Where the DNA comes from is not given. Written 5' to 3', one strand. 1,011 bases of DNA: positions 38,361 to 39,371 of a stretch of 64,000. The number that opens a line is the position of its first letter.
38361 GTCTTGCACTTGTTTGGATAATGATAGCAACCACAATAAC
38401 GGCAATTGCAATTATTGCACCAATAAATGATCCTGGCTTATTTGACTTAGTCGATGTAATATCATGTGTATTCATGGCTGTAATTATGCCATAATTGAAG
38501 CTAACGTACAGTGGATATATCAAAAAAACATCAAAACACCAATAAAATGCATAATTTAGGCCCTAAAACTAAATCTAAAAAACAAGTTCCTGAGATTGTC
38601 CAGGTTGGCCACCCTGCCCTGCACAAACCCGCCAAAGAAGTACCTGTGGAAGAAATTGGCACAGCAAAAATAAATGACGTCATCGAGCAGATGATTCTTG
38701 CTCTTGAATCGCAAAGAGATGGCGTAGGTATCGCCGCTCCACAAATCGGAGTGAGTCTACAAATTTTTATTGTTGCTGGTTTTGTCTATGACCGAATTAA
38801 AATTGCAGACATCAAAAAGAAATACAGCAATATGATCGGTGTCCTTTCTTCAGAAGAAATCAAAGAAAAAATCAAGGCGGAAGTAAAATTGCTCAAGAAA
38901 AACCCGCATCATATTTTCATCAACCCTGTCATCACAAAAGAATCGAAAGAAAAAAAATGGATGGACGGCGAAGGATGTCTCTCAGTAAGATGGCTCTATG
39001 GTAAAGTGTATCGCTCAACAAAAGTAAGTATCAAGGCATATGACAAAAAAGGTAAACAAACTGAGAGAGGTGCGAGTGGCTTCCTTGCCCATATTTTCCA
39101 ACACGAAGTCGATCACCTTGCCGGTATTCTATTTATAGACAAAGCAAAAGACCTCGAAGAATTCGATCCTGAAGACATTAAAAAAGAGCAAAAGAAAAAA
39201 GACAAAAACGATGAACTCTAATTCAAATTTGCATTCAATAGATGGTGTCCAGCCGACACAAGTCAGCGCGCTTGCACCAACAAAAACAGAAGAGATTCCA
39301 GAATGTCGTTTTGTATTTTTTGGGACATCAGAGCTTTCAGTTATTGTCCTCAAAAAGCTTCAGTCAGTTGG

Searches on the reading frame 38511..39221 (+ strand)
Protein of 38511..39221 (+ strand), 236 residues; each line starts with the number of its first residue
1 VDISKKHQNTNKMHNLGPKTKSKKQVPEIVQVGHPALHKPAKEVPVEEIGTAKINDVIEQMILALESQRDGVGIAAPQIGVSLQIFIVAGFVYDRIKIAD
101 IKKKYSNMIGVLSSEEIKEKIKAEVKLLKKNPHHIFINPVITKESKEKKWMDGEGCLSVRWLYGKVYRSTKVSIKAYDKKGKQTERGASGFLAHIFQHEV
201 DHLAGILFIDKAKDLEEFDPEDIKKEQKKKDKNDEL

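Call 5: search_protein_families(library=ncbifam, proteins=[window:38511-39221:+], max_evalue=0.01)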
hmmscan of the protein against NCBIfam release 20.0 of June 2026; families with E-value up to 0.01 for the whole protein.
window:38511-39221:+ (236 aa): 6 families
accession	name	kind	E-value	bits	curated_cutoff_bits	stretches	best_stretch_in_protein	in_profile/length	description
NF001159.1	PRK00150.1-3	subfamily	6.4e-40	136.4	125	1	26-222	2-160/167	peptide deformylase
TIGR00079.1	pept_deformyl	equivalog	1.2e-36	125.7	103.95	2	125-225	61-157/161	peptide deformylase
NF009483.0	PRK12846.1-4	equivalog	2.1e-20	73.1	267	2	135-211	74-155/193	peptide deformylase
NF009484.0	PRK12846.1-5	equivalog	1.7e-19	70.2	190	1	125-215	61-150/165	peptide deformylase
NF011189.0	PRK14595.1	equivalog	7e-18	64.9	232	1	111-214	46-148/162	peptide deformylase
NF006670.0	PRK09218.1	equivalog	2.9e-14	53.2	162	1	134-207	65-135/136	peptide deformylase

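Call 40: find_homologous_proteins(query=window:38511-39221:+, max_evalue=0.001)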
Query window:38511-39221:+ (236 aa): 7563 proteins with E <= 0.001 among 8000 candidates; the best 120 are listed.
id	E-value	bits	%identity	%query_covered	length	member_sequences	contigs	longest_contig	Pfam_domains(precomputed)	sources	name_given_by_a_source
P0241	3.0e-148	510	100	100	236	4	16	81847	PF01327.27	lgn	-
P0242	1.8e-87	311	69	89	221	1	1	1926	PF01327.27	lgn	-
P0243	1.2e-81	292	68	86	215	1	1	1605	PF01327.27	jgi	jgi:peptide deformylase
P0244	3.4e-81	291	66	91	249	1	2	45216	PF01327.27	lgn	-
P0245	7.5e-81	290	68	86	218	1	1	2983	PF01327.27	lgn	-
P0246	2.4e-79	285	58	89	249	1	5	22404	PF01327.27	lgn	-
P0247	1.8e-78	282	61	91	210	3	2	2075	PF01327.27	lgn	-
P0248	2.6e-78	281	60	92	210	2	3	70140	PF01327.27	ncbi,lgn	-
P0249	1.9e-77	278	64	89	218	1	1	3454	PF01327.27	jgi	-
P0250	4.4e-77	277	59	92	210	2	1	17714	PF01327.27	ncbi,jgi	ncbi:MAG: hypothetical protein RIQ72_114 [Candidatus Parcubacteria bacterium]|jgi:peptide deformylas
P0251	1.3e-76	276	60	88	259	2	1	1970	PF01327.27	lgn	-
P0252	1.9e-76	275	57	97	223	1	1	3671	PF01327.27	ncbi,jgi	jgi:peptide deformylase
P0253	3.8e-76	274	57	89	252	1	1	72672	PF01327.27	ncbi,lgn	-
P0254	1.2e-75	273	64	85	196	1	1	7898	PF01327.27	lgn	-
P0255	3.6e-75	271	59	91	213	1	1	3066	PF01327.27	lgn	-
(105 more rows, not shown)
